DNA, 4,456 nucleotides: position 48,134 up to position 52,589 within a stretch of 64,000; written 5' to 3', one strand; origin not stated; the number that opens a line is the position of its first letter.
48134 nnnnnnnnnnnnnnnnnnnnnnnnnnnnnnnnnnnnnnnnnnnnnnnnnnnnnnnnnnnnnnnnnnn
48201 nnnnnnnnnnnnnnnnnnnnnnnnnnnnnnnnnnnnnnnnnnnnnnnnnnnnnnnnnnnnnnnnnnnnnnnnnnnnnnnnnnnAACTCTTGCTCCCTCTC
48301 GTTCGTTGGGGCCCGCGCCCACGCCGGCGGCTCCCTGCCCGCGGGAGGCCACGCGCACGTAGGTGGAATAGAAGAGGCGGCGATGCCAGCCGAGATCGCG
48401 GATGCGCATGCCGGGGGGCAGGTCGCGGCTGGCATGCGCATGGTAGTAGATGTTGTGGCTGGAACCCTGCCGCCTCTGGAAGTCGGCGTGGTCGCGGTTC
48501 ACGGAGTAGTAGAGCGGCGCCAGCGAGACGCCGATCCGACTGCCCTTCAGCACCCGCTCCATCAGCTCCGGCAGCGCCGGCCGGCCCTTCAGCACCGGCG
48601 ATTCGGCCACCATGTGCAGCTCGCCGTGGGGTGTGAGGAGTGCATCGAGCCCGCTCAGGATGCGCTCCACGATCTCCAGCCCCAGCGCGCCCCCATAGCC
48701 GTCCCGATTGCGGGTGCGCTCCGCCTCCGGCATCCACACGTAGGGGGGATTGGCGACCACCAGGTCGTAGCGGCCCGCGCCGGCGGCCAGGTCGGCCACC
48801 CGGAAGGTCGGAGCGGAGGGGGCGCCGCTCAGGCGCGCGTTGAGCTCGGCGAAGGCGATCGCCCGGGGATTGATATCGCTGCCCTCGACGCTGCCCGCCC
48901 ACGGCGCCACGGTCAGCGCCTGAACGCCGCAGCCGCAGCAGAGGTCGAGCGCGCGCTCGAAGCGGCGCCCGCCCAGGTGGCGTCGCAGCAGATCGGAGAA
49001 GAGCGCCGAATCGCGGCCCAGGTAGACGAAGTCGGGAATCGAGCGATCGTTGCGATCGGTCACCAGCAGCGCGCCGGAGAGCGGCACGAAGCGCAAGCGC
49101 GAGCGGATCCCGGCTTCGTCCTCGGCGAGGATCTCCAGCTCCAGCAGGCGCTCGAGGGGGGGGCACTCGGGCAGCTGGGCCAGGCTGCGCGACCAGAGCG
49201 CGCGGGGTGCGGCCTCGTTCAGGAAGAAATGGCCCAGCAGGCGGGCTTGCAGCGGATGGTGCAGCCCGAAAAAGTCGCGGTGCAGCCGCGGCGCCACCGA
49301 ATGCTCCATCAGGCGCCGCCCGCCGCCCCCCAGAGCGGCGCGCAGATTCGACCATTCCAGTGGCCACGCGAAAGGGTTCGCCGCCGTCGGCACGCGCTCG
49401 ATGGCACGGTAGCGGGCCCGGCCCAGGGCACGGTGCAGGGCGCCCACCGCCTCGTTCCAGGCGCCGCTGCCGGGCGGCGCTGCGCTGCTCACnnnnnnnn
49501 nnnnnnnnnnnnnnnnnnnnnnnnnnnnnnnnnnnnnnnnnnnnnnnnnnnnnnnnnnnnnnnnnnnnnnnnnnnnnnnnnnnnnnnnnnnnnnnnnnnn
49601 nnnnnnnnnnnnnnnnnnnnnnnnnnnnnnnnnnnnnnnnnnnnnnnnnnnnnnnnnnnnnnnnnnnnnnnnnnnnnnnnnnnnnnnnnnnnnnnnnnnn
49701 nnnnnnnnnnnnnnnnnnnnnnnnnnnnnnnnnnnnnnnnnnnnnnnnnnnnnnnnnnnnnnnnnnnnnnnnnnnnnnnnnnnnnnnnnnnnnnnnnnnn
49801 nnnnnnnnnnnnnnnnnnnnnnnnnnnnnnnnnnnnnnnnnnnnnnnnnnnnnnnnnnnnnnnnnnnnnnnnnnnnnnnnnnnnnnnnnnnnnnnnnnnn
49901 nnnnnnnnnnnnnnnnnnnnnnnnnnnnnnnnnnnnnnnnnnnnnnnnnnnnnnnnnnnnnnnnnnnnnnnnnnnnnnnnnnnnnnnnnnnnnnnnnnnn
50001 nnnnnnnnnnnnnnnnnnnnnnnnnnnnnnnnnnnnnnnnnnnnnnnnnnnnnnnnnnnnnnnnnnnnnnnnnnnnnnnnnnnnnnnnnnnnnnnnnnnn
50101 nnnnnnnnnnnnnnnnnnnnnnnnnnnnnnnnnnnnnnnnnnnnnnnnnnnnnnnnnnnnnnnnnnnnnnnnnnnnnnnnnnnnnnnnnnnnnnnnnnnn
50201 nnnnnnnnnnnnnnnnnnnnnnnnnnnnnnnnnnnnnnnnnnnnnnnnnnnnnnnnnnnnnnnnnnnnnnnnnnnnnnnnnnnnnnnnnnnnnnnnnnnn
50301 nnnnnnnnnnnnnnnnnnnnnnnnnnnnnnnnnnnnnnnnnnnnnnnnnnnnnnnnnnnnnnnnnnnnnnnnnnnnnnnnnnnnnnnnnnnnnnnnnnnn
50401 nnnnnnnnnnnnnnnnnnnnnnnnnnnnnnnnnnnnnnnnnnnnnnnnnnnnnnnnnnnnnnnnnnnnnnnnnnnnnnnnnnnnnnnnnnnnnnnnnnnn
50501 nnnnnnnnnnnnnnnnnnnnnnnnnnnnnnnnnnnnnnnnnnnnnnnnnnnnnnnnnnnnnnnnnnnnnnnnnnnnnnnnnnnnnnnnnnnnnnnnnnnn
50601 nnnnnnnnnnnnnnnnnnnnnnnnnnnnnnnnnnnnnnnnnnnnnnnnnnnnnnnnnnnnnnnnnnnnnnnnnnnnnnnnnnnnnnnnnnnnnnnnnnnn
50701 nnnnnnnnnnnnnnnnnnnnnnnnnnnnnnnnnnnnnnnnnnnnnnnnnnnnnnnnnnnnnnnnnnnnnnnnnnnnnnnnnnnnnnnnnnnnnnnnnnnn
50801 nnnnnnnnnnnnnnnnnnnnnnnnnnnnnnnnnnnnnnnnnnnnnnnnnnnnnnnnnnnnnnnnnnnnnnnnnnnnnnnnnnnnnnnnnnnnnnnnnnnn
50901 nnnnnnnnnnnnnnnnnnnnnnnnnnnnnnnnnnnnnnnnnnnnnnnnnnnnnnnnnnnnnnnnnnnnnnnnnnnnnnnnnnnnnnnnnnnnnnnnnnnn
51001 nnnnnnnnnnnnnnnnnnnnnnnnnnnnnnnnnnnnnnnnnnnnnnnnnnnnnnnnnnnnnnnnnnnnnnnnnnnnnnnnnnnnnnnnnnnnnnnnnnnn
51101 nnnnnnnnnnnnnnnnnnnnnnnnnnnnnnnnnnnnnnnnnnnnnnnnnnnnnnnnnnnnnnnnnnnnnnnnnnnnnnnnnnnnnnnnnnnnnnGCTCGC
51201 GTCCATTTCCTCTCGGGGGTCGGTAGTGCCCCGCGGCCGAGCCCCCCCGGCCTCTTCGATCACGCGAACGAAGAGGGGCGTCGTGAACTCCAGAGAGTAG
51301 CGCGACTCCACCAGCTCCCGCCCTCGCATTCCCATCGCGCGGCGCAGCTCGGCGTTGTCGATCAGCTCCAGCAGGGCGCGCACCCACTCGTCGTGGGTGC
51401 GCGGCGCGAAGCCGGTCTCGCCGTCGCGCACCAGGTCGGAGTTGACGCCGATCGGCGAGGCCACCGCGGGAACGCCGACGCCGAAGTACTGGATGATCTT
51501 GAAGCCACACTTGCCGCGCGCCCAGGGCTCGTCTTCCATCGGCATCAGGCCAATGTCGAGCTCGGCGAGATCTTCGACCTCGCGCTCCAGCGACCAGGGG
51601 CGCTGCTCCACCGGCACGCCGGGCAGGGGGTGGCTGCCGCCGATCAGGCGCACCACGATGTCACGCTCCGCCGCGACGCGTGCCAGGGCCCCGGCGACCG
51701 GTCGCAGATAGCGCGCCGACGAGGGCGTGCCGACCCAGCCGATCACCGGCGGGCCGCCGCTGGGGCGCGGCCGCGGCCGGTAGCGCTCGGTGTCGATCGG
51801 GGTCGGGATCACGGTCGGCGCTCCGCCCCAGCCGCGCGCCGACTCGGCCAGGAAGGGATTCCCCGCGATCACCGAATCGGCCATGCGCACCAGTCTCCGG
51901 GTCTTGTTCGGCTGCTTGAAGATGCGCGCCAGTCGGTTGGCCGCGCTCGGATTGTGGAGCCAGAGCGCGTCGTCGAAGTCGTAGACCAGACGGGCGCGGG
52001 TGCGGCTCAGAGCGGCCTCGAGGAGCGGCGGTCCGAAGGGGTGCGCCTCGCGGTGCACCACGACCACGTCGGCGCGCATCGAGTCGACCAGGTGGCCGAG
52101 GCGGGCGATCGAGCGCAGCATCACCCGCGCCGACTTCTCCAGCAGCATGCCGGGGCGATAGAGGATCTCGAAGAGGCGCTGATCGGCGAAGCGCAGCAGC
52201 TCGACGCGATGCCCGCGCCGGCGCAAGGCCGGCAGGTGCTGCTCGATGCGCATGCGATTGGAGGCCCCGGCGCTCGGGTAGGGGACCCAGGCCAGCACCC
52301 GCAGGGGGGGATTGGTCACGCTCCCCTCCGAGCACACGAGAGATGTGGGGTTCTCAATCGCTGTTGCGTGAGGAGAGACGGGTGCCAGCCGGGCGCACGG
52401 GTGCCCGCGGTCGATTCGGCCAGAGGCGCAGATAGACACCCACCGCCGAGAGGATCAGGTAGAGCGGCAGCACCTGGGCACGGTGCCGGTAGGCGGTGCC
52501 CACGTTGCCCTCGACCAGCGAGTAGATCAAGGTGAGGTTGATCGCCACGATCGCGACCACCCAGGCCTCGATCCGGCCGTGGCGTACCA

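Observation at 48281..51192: NodU-type carbamoyltransferase coupled (GTGA overlap) to an NPPY-motif methyltransferase inside a glycan operon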

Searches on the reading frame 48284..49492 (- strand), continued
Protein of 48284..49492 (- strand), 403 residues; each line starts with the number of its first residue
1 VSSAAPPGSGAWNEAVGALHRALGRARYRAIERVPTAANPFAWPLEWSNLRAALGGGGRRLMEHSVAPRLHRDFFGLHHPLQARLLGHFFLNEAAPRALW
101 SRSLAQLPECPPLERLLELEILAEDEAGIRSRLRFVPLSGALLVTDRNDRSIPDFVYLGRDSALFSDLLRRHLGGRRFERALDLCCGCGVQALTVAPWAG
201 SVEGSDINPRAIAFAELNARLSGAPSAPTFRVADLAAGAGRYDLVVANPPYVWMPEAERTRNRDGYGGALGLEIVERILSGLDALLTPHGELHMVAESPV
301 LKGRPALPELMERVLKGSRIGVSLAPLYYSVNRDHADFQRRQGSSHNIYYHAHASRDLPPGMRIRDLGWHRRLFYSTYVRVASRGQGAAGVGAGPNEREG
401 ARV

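Call 78: find_homologous_proteins(query=A1, max_evalue=1e-20)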
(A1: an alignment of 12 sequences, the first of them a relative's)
Query A1 (12 sequences) (403 aa, profile of the alignment): 84 proteins with E <= 1e-20 among 8000 candidates.
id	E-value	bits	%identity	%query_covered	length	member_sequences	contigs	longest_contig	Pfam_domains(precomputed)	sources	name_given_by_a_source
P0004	5.3e-183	627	51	94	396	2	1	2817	PF05175.21,PF01170.25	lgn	-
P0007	1.2e-179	616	45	94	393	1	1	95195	PF13847.13,PF13489.13,PF06325.20,PF05175.21,PF13649.13,PF09445.17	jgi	jgi:SAM-dependent methyltransferase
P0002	4.5e-179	614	64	95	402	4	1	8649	PF13847.13,PF06325.20,PF05175.21,PF13649.13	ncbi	-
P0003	1.1e-178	612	64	95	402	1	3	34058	PF13847.13,PF06325.20,PF05175.21,PF13649.13,PF01170.25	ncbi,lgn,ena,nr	ncbi:MAG: hypothetical protein CME06_17985 [Gemmatimonadetes bacterium]|nr:hypothetical protein [Gem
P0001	1.6e-175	602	100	100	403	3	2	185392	PF05175.21,PF13649.13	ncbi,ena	-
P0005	2.2e-175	601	51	93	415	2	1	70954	PF13847.13,PF05175.21,PF13649.13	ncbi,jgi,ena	-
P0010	5.4e-174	597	44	91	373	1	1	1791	PF13847.13,PF13489.13,PF06325.20,PF05175.21,PF13649.13,PF09445.17,PF08242.19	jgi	jgi:SAM-dependent methyltransferase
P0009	8.7e-172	590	45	96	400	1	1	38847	PF13847.13,PF06325.20,PF05175.21,PF13649.13,PF09445.17,PF08242.19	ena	-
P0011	6.6e-170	583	45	94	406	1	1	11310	PF13847.13,PF06325.20,PF05175.21,PF13649.13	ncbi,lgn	-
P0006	8.7e-166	570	49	94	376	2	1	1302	PF13847.13,PF06325.20,PF05175.21,PF13649.13,PF01170.25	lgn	-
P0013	4.8e-141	488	33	83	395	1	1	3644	PF13847.13,PF06325.20,PF05175.21,PF13649.13,PF08241.19,PF08242.19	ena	-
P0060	1.8e-135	470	43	95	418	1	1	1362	PF13847.13,PF05175.21,PF13649.13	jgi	jgi:hypothetical protein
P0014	6.9e-133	462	35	84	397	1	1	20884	PF13847.13,PF06325.20,PF05175.21,PF13649.13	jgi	jgi:SAM-dependent methyltransferase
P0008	4.1e-125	436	53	69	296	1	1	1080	PF13847.13,PF06325.20,PF05175.21,PF13649.13,PF01170.25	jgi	-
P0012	1.3e-113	398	58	61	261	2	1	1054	PF05175.21,PF13649.13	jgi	jgi:SAM-dependent methyltransferase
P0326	1.3e-98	349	30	86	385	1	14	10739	PF13847.13,PF13489.13,PF06325.20,PF05175.21,PF13649.13,PF08241.19,PF08242.19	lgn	-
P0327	1.2e-87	313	31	87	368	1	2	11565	PF13847.13,PF13489.13,PF06325.20,PF05175.21,PF13649.13,PF08241.19,PF08242.19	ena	-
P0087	8.1e-67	244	42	57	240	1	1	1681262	-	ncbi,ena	-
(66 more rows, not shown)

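Call 79: find_encoding_contigs(protein=P0087, flank=10000, max_places=2)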
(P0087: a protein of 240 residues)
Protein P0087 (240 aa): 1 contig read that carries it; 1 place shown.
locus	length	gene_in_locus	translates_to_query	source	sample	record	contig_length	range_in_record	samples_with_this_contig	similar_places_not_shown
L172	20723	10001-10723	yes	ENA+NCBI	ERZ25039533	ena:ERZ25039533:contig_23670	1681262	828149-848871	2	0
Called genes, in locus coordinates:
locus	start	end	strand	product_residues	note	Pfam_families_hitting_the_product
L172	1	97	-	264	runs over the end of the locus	-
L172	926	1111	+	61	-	-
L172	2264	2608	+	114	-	-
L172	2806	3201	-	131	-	PF02311:AraC_binding (weak), PF07883:Cupin_2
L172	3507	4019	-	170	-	-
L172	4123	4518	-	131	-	PF02517:Rce1-like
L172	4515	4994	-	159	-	-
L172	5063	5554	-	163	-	PF19571:ACT_8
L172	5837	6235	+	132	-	PF13279:4HBT_2, PF03061:4HBT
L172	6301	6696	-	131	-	PF01502:PRA-CH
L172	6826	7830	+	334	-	-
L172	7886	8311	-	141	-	PF16861:Carbam_trans_C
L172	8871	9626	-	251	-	PF02543:Carbam_trans_N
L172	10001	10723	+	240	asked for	-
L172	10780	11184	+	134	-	-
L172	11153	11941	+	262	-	-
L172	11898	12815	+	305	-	-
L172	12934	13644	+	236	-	PF01791:DeoC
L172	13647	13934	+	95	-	PF00575:S1 (weak)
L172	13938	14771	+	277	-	PF01048:PNP_UDP_1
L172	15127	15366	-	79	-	-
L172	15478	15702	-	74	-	-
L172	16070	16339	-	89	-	-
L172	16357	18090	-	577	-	PF01773:Nucleos_tra2_N, PF07670:Gate, PF07662:Nucleos_tra2_C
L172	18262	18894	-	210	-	PF00300:His_Phos_1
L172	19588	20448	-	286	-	PF13365:Trypsin_2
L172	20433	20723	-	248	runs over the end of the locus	PF00085:Thioredoxin, PF13098:Thioredoxin_2 (weak)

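Call 80: find_encoding_contigs(protein=P0326, flank=8000, max_places=2)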
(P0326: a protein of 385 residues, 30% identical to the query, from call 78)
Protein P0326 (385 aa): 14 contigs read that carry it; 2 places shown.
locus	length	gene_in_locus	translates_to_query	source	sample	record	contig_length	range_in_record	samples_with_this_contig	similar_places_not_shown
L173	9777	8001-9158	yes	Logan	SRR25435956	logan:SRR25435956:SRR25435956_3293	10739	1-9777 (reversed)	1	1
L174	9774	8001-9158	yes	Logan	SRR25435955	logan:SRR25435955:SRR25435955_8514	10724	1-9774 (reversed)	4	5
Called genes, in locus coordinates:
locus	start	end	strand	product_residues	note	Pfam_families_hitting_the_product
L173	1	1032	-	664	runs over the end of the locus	?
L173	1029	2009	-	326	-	PF00582:Usp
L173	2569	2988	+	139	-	PF01894:YjbQ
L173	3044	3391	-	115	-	PF00903:Glyoxalase, PF12681:Glyoxalase_2 (faint), PF18029:Glyoxalase_6 (weak)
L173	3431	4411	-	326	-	PF04389:Peptidase_M28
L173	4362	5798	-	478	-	PF00583:Acetyltransf_1 (weak), PF13508:Acetyltransf_7 (faint), PF13302:Acetyltransf_3, PF00583:Acetyltransf_1, PF13523:Acetyltransf_8 (weak)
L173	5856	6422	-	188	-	-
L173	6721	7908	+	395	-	PF20706:GT4-conflict, PF00534:Glycos_transf_1, PF13692:Glyco_trans_1_4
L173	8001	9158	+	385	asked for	PF05175:MTS, PF06325:PrmA, PF13489:Methyltransf_23 (weak), PF08241:Methyltransf_11, PF08242:Methyltransf_12, PF13649:Methyltransf_25, PF13847:Methyltransf_31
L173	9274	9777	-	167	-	?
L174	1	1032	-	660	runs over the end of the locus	?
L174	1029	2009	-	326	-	PF00582:Usp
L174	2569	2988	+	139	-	PF01894:YjbQ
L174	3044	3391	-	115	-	PF00903:Glyoxalase, PF12681:Glyoxalase_2 (faint), PF18029:Glyoxalase_6 (weak)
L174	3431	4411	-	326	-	PF04389:Peptidase_M28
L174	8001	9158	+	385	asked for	PF05175:MTS, PF06325:PrmA, PF13489:Methyltransf_23 (weak), PF08241:Methyltransf_11, PF08242:Methyltransf_12, PF13649:Methyltransf_25, PF13847:Methyltransf_31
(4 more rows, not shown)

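Call 81: find_encoding_contigs(protein=P0327, flank=8000, max_places=2)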
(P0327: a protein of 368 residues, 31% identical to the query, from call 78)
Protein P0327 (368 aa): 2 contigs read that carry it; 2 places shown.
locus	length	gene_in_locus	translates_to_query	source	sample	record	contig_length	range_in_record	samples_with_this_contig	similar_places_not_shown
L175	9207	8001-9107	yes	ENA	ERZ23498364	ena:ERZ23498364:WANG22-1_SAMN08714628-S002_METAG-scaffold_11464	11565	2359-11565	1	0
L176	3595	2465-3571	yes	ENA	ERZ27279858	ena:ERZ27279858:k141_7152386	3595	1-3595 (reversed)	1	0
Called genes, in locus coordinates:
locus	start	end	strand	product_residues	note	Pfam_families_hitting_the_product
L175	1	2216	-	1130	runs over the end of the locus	PF04542:Sigma70_r2, PF04545:Sigma70_r4, PF08281:Sigma70_r4_2, PF00775:Dioxygenase_C (faint), PF09430:EMC7_beta-sandw (faint), PF13620:CarboxypepD_reg, PF13715:CarbopepD_reg_2 (faint), PF13620:CarboxypepD_reg, +8 more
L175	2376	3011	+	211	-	-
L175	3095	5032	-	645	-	PF00069:Pkinase, PF07714:PK_Tyr_Ser-Thr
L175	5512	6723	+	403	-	PF02771:Acyl-CoA_dh_N, PF02770:Acyl-CoA_dh_M, PF00441:Acyl-CoA_dh_1, PF08028:Acyl-CoA_dh_2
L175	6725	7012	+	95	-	-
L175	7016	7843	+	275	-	-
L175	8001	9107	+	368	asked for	PF05175:MTS, PF06325:PrmA (weak), PF13489:Methyltransf_23 (weak), PF08241:Methyltransf_11, PF08242:Methyltransf_12, PF13649:Methyltransf_25, PF13847:Methyltransf_31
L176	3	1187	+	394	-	?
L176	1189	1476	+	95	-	-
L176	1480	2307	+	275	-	-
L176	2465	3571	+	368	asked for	PF05175:MTS, PF06325:PrmA (weak), PF13489:Methyltransf_23 (weak), PF08241:Methyltransf_11, PF08242:Methyltransf_12, PF13649:Methyltransf_25, PF13847:Methyltransf_31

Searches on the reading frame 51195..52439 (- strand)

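Call 5: search_protein_families(library=pfam, proteins=[window:51195-52439:-], max_evalue=0.01)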
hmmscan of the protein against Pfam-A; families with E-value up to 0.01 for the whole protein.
window:51195-52439:- (415 aa): 5 families
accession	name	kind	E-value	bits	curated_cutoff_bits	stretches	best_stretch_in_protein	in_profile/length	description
PF13439.12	Glyco_transf_4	-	2.7e-11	44.3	28.5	1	69-219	12-170/170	Glycosyltransferase Family 4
PF13579.12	Glyco_trans_4_4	-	1.6e-08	35.5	29.7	1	69-209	11-153/158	Glycosyl transferase 4-like domain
PF13692.12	Glyco_trans_1_4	-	2.7e-08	34.6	27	1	232-362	3-142/142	Glycosyl transferases group 1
PF00534.26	Glycos_transf_1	-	5.1e-08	33.1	26.4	1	311-375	105-171/172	Glycosyl transferases group 1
PF13524.12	Glyco_trans_1_2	-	9.2e-05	22.9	25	1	308-383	60-135/144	Glycosyl transferase-like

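Call 6: search_protein_families(library=ncbifam, proteins=[window:51195-52439:-], max_evalue=0.01)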
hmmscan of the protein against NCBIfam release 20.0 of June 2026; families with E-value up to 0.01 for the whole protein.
window:51195-52439:- (415 aa): 7 families
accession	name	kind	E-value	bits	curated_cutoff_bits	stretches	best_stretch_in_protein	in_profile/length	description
TIGR03088.1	stp2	hypoth_equivalog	1.4e-07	30.9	409.05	1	315-393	289-369/374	TIGR03088 family PEP-CTERM/XrtA system glycosyltransferase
NF038229.1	Glyco4_Geo_Pelo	equivalog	1.4e-07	30.8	400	1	321-387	260-326/338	GPMC system family 4 glycosyltransferase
NF041876.1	EPS_EpsE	equivalog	9e-06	25.2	400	1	319-384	316-383/389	exopolysaccharide biosynthesis GT4 family glycosyltransferase EpsE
TIGR03449.1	mycothiol_MshA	equivalog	0.00081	18.4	462.5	1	320-377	325-384/406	D-inositol-3-phosphate glycosyltransferase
TIGR03999.1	thiol_BshA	equivalog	0.0032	16.4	273.7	1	295-388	274-364/375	N-acetyl-alpha-D-glucosaminyl L-malate synthase BshA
TIGR04063.1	stp3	hypoth_equivalog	0.004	16.1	442.05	0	324-383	320-381/397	TIGR04063 family PEP-CTERM/XrtA system glycosyltransferase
TIGR03087.1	stp1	hypoth_equivalog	0.0041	16.3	316.65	1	313-384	313-384/397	TIGR03087 family PEP-CTERM/XrtA system glycosyltransferase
